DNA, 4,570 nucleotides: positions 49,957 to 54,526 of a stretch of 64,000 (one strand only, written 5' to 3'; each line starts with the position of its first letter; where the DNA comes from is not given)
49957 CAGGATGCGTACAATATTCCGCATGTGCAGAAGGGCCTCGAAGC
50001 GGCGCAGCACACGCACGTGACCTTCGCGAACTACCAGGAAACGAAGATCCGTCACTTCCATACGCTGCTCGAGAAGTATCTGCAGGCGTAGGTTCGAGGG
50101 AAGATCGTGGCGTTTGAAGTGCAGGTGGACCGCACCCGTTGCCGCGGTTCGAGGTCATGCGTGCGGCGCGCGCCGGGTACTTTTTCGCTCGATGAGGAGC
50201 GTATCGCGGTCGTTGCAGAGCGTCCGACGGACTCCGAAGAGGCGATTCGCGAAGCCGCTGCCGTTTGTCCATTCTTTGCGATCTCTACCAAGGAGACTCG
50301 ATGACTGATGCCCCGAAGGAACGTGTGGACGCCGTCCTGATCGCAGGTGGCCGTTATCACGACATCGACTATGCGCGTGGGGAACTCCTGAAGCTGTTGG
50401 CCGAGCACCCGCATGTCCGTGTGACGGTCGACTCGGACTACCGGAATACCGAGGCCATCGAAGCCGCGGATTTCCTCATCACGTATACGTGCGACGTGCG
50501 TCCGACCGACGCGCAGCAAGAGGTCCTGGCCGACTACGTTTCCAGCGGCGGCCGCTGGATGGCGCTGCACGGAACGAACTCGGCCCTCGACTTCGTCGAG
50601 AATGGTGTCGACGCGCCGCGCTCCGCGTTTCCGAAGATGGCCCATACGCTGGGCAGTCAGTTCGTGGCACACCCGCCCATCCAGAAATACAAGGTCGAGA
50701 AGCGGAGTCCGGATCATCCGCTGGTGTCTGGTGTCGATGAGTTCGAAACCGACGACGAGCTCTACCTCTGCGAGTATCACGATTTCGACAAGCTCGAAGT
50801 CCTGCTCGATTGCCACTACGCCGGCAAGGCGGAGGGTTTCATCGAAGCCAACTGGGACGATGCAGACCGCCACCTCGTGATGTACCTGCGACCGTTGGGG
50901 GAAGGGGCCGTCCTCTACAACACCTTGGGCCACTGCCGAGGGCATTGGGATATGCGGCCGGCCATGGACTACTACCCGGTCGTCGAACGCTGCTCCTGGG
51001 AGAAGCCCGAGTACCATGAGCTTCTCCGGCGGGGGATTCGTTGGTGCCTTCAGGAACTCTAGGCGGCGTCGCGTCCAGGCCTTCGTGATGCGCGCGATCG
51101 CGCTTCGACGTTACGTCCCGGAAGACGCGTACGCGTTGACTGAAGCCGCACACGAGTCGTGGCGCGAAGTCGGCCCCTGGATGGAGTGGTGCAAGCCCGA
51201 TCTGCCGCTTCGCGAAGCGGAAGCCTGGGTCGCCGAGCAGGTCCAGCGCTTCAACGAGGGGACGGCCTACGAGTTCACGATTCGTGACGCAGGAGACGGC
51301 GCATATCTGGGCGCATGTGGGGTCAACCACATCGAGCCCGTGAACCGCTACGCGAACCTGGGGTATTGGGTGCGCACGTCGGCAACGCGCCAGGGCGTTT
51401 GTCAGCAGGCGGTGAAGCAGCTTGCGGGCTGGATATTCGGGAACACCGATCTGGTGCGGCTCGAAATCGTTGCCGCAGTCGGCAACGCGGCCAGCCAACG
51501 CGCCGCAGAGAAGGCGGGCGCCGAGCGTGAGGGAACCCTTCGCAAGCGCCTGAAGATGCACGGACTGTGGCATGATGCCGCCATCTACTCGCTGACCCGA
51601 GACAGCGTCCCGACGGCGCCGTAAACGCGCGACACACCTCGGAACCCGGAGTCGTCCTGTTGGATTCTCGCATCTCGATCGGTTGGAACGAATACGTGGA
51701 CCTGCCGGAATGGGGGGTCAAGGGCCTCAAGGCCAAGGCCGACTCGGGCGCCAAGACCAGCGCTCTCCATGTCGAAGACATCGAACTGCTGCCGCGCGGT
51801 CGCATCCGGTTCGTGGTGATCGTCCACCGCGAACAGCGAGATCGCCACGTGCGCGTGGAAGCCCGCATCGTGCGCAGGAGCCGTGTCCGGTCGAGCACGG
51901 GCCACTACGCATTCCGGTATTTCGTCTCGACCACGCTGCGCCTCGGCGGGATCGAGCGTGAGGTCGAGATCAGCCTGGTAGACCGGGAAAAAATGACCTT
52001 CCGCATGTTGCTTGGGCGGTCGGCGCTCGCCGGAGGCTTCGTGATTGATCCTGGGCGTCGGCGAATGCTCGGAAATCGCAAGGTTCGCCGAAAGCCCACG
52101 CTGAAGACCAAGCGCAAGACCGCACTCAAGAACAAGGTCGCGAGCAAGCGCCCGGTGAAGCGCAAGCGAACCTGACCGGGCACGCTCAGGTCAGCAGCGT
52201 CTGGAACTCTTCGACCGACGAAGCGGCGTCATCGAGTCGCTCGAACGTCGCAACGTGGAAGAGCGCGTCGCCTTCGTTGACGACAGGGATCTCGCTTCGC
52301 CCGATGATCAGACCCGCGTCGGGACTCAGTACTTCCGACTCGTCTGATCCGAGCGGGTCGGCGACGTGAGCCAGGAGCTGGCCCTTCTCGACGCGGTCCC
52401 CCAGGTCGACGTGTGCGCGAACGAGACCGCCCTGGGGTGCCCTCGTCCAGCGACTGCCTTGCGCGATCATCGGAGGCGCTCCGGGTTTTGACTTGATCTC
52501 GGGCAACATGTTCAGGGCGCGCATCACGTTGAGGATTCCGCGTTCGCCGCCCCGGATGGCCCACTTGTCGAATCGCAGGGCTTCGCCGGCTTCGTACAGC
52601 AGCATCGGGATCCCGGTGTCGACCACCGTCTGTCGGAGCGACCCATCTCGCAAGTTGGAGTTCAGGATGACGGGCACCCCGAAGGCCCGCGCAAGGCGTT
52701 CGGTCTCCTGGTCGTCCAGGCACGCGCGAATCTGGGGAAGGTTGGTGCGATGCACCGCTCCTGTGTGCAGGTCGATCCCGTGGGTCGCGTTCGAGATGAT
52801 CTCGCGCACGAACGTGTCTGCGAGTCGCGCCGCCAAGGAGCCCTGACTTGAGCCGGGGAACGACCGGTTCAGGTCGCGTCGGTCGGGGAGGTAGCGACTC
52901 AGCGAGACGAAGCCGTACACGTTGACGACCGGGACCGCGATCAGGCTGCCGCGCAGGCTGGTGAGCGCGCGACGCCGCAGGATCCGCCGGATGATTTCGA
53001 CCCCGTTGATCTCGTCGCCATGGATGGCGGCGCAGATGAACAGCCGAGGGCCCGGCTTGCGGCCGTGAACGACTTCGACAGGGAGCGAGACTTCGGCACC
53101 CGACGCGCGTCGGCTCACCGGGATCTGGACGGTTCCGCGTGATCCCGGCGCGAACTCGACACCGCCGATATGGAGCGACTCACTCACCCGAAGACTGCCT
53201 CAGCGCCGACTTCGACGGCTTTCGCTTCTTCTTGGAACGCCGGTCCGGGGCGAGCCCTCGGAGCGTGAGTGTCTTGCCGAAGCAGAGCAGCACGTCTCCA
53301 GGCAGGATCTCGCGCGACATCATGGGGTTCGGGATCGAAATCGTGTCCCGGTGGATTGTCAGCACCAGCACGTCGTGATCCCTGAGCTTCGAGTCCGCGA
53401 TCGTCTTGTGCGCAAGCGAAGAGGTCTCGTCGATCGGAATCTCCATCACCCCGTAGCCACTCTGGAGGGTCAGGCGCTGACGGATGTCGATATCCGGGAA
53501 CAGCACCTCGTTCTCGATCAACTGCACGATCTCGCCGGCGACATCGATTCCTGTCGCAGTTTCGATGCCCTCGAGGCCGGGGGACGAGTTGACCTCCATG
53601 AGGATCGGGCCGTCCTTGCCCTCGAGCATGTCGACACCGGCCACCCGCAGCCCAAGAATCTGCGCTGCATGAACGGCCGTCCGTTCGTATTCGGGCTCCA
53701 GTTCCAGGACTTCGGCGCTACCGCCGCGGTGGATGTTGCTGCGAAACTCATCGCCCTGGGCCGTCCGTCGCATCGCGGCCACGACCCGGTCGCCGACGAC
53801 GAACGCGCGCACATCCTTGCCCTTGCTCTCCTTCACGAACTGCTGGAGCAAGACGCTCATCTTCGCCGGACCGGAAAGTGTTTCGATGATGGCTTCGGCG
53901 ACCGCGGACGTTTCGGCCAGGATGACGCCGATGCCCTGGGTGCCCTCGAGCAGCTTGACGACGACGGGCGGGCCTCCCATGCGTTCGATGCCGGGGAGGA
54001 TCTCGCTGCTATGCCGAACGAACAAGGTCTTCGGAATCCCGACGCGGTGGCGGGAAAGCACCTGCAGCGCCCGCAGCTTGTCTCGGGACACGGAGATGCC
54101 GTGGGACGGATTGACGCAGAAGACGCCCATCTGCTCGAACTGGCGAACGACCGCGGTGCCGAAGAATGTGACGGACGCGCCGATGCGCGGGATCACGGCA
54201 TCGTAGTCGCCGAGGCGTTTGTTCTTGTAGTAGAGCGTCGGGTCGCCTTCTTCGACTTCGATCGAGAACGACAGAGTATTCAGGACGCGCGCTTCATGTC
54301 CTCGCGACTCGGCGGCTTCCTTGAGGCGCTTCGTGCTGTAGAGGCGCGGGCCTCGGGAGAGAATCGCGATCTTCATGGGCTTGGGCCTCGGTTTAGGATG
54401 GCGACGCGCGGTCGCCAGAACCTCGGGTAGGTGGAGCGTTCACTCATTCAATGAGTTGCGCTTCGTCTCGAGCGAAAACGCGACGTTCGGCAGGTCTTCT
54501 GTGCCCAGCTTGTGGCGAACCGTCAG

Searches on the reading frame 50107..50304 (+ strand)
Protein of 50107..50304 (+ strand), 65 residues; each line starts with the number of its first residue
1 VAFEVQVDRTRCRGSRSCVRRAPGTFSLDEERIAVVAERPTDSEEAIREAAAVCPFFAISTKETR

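Call 75: search_protein_families(library=pfam, proteins=[window:50107-50304:+], max_evalue=0.01)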
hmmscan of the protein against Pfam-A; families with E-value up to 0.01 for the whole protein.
window:50107-50304:+ (65 aa): 3 families
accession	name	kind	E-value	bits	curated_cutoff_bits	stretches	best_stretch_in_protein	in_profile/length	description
PF13459.11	Fer4_15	-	5.1e-11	43.6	22.4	1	5-60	1-65/66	4Fe-4S single cluster domain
PF13370.11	Fer4_13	-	1.9e-10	41.7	24.5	1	7-61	1-58/58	4Fe-4S single cluster domain of Ferredoxin I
PF06902.16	Fer4_19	-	0.00018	21.9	24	1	5-55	8-55/64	Divergent 4Fe-4S mono-cluster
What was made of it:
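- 50107..50304 (+): Single-cluster ferredoxin of 65 aa, a candidate electron donor for the Rieske oxygenase and possibly for the P450. Pfam Fer4_15 and Fer4_13 (call 75).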

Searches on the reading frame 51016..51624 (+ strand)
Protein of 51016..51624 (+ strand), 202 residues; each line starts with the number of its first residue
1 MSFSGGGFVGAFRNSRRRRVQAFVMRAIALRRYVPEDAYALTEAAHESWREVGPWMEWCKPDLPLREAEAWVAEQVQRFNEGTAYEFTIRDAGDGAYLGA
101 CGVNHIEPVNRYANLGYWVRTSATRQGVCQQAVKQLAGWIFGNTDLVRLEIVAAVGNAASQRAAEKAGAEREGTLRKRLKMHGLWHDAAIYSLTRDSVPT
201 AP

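Call 10: search_protein_families(library=pfam, proteins=[window:51016-51624:+])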
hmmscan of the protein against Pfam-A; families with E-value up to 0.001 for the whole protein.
window:51016-51624:+ (202 aa): 2 families
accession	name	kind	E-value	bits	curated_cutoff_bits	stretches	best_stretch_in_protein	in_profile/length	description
PF13302.13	Acetyltransf_3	-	5.9e-24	85.8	25.4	1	29-169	3-137/138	Acetyltransferase (GNAT) domain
PF00583.31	Acetyltransf_1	-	5.3e-06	27.1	20.7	1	56-168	5-115/116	Acetyltransferase (GNAT) family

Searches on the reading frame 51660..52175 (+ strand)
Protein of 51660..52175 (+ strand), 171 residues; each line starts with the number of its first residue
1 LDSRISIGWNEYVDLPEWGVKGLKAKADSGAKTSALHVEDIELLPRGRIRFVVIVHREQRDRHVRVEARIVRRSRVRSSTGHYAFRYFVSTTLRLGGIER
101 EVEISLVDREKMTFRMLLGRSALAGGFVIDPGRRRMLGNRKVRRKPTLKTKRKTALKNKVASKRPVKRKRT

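Call 10: search_protein_families(library=pfam, proteins=[window:51660-52175:+])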
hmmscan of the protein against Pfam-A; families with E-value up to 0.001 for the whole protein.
window:51660-52175:+ (171 aa): 1 family
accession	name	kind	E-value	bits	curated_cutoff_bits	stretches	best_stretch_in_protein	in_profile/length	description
PF05618.17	Zn_protease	-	4.4e-26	91.9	27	1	7-136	2-134/138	Putative ATP-dependent zinc protease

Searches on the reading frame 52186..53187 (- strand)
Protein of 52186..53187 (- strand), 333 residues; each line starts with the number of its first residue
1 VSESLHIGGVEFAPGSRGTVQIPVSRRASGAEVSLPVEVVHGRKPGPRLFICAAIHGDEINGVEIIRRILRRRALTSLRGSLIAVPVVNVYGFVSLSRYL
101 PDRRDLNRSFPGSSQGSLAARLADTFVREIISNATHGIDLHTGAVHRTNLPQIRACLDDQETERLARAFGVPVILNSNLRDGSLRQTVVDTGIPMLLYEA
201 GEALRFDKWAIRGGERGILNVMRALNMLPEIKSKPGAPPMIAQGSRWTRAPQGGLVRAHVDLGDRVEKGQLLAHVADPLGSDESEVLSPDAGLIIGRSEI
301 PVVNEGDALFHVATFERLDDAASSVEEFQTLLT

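Call 37: search_protein_families(library=pfam, proteins=[window:52186-53187:-], max_evalue=0.00001)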
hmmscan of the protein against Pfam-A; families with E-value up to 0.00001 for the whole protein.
window:52186-53187:- (333 aa): 1 family
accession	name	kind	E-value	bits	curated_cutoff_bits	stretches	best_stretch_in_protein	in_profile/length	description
PF24827.1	AstE_AspA_cat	-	3.5e-39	134.8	25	1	45-224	1-191/192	Succinylglutamate desuccinylase/Aspartoacylase catalytic domain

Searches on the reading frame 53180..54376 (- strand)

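Call 37: search_protein_families(library=pfam, proteins=[window:53180-54376:-], max_evalue=0.00001)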
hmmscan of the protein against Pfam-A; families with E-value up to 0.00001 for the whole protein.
window:53180-54376:- (398 aa): 6 families
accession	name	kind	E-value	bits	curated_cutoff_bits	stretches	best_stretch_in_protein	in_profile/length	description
PF08443.16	RimK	-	5.6e-57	192.8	21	1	98-287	2-188/188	RimK-like ATP-grasp domain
PF18030.7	Rimk_N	-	3.9e-40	136.5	26.4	1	1-94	1-94/94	RimK PreATP-grasp domain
PF02955.21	GSH-S_ATP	-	6.8e-18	65.1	23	1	114-270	12-169/175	Prokaryotic glutathione synthetase, ATP-grasp domain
PF02080.26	TrkA_C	-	1.2e-08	35.2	27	1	310-367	1-58/71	TrkA-C domain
PF14397.11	ATPgrasp_ST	-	7.5e-08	32.3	31.4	0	233-277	221-267/278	Sugar-transfer associated ATP-grasp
PF02655.19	ATP-grasp_3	-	2.7e-06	28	23.2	1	99-264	3-155/160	ATP-grasp domain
